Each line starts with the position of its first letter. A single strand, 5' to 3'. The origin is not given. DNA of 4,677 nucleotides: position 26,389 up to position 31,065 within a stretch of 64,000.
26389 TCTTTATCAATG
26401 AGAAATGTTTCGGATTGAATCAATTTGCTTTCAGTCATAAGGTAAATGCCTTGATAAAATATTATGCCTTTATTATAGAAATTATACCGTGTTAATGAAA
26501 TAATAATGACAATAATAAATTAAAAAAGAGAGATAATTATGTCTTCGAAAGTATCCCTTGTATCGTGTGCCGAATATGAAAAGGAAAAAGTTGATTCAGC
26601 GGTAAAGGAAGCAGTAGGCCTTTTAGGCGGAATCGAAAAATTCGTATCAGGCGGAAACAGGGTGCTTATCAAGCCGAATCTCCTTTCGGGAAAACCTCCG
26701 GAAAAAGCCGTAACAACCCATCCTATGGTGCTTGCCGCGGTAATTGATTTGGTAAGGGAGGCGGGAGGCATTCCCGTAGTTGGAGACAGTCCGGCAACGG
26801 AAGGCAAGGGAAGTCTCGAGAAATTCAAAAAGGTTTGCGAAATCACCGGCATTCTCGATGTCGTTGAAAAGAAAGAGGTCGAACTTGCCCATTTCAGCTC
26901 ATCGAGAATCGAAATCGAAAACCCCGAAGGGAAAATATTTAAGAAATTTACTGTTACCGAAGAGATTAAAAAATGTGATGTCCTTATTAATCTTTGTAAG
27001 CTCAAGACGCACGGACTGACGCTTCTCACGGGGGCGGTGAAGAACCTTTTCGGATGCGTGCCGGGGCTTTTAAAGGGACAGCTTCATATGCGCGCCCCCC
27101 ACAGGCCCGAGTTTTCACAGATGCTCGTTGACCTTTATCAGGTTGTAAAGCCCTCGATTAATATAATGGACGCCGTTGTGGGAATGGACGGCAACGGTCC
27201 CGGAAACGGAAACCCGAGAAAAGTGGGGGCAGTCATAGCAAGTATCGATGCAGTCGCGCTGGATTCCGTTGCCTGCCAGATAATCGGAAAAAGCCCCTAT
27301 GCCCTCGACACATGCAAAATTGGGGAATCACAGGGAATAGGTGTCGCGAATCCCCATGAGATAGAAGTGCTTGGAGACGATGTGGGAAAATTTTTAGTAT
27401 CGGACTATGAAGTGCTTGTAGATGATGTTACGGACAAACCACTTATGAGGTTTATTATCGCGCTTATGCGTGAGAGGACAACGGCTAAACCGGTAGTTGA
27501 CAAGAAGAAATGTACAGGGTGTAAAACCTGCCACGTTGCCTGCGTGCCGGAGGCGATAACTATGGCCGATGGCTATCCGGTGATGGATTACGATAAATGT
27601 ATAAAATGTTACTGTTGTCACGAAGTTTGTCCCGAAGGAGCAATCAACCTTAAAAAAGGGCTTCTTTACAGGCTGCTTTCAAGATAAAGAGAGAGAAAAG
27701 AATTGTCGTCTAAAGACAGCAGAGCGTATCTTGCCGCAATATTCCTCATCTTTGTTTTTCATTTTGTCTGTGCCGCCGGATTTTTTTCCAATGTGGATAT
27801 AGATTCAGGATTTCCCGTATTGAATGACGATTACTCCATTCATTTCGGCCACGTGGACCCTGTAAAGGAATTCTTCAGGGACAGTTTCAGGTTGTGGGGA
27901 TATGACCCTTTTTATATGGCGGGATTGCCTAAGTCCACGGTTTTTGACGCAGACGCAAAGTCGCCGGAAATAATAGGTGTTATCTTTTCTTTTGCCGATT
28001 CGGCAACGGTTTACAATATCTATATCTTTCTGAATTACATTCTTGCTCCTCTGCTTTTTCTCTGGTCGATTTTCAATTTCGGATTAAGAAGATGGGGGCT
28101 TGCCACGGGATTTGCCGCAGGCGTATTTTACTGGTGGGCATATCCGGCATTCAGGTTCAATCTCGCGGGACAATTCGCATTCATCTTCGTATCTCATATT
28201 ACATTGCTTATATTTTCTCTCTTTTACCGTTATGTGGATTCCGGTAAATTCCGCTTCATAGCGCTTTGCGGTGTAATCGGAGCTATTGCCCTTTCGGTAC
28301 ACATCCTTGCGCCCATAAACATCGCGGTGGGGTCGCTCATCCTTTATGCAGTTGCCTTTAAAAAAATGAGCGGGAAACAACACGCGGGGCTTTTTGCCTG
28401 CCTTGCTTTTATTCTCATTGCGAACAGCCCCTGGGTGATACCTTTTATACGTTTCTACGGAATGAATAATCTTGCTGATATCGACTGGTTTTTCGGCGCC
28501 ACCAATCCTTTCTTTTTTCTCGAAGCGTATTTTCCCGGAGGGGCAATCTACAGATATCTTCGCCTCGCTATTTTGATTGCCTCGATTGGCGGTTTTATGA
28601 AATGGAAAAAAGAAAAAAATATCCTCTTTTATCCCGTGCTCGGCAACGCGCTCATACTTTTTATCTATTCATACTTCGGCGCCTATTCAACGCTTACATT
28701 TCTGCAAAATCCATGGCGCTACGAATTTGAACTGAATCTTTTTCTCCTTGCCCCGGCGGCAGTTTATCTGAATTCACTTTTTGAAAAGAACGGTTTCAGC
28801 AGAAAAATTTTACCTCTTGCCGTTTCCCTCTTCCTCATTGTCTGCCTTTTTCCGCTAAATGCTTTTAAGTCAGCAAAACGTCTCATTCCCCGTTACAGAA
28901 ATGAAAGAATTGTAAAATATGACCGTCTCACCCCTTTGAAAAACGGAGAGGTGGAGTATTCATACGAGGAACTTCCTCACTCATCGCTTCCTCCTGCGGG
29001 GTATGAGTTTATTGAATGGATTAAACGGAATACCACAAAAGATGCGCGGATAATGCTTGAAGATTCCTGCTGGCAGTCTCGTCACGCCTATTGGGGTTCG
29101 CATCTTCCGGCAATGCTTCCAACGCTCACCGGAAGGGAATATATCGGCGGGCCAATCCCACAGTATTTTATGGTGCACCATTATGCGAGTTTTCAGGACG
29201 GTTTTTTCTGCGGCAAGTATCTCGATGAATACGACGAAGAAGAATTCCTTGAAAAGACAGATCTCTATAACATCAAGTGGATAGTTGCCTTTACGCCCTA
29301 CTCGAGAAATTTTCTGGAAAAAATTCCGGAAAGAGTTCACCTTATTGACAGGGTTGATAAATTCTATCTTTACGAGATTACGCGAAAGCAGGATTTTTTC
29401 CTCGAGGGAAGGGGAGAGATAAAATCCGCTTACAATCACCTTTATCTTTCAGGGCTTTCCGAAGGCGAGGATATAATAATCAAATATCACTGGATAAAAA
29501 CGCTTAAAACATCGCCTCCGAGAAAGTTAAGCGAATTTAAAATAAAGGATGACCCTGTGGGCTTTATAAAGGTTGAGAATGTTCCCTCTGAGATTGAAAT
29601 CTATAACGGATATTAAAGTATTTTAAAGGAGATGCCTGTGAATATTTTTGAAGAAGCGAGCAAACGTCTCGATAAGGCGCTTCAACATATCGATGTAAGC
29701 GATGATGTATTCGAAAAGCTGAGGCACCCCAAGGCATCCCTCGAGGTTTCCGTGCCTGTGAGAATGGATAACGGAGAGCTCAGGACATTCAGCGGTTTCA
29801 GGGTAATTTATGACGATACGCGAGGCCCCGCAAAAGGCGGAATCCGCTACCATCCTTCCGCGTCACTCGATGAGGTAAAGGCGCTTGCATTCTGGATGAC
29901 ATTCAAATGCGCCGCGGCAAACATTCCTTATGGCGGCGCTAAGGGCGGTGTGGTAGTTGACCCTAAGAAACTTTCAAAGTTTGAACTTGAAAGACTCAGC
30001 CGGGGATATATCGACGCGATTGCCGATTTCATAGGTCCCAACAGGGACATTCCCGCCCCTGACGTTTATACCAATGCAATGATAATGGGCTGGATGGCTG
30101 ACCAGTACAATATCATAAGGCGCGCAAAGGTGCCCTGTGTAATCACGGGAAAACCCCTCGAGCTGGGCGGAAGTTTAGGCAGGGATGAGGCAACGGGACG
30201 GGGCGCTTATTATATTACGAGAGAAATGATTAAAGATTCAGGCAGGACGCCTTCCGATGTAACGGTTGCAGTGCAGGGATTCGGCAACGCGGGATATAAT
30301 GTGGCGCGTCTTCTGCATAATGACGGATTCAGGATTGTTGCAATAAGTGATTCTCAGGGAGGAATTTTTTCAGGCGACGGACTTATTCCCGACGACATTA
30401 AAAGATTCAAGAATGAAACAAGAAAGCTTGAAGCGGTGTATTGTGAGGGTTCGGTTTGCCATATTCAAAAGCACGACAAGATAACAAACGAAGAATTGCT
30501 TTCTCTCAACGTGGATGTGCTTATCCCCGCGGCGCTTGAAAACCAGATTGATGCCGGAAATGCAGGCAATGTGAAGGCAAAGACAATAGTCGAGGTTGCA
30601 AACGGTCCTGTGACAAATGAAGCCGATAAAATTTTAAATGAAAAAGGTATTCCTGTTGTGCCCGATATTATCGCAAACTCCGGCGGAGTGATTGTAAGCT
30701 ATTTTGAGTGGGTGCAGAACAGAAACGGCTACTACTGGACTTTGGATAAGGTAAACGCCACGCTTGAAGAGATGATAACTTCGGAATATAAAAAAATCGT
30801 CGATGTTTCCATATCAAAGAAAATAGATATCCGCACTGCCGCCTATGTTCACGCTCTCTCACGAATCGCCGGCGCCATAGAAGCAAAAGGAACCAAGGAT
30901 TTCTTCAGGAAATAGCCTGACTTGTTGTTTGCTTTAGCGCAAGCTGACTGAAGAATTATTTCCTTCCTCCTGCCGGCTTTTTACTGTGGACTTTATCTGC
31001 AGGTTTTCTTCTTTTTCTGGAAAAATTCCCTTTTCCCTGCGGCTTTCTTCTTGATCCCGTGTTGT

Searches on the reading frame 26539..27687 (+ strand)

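Call 37: search_protein_families(library=pfam, proteins=[window:26539-27687:+], max_evalue=0.00001)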
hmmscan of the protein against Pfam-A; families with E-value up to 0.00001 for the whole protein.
window:26539-27687:+ (382 aa): 6 families
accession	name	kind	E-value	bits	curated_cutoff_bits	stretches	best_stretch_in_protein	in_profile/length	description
PF04015.17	DUF362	-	1.6e-63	214.8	24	1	42-247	1-200/200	Domain of unknown function (DUF362)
PF12837.12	Fer4_6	-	7.2e-09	35.6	25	0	347-369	2-24/24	4Fe-4S binding domain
PF00037.32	Fer4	-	8.5e-09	35.3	21.1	0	348-369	2-23/24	4Fe-4S binding domain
PF12797.12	Fer4_2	-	4.2e-08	33.1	24.5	0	317-335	2-20/22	4Fe-4S binding domain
PF14697.11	Fer4_21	-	2.3e-06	28.1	35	1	319-370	2-58/59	4Fe-4S dicluster domain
PF13237.11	Fer4_10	-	4e-06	27.1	25.5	1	318-365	2-53/53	4Fe-4S dicluster domain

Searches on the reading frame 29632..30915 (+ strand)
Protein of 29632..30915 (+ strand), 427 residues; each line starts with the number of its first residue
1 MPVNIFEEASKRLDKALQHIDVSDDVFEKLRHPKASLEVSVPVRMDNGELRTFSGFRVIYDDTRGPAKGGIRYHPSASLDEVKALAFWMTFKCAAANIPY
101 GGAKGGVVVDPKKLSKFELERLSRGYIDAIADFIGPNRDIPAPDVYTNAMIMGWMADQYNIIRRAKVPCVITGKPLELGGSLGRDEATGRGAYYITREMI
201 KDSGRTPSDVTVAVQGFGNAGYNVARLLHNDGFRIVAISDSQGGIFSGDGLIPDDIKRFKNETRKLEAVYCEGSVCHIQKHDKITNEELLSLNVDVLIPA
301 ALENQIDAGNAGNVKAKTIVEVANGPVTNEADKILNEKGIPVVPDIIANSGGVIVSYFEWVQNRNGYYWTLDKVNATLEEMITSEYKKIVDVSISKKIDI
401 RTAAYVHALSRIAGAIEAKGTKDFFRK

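Call 37: search_protein_families(library=pfam, proteins=[window:29632-30915:+], max_evalue=0.00001)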
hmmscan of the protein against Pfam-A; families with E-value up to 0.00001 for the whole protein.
window:29632-30915:+ (427 aa): 2 families
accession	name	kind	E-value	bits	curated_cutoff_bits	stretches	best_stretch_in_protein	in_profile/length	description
PF00208.27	ELFV_dehydrog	-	4.5e-76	256.2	23.4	1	179-420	1-241/241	Glutamate/Leucine/Phenylalanine/Valine dehydrogenase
PF02812.23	ELFV_dehydrog_N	-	5.8e-55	184.9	25.3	1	33-160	1-128/129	Glu/Leu/Phe/Val dehydrogenase, dimerisation domain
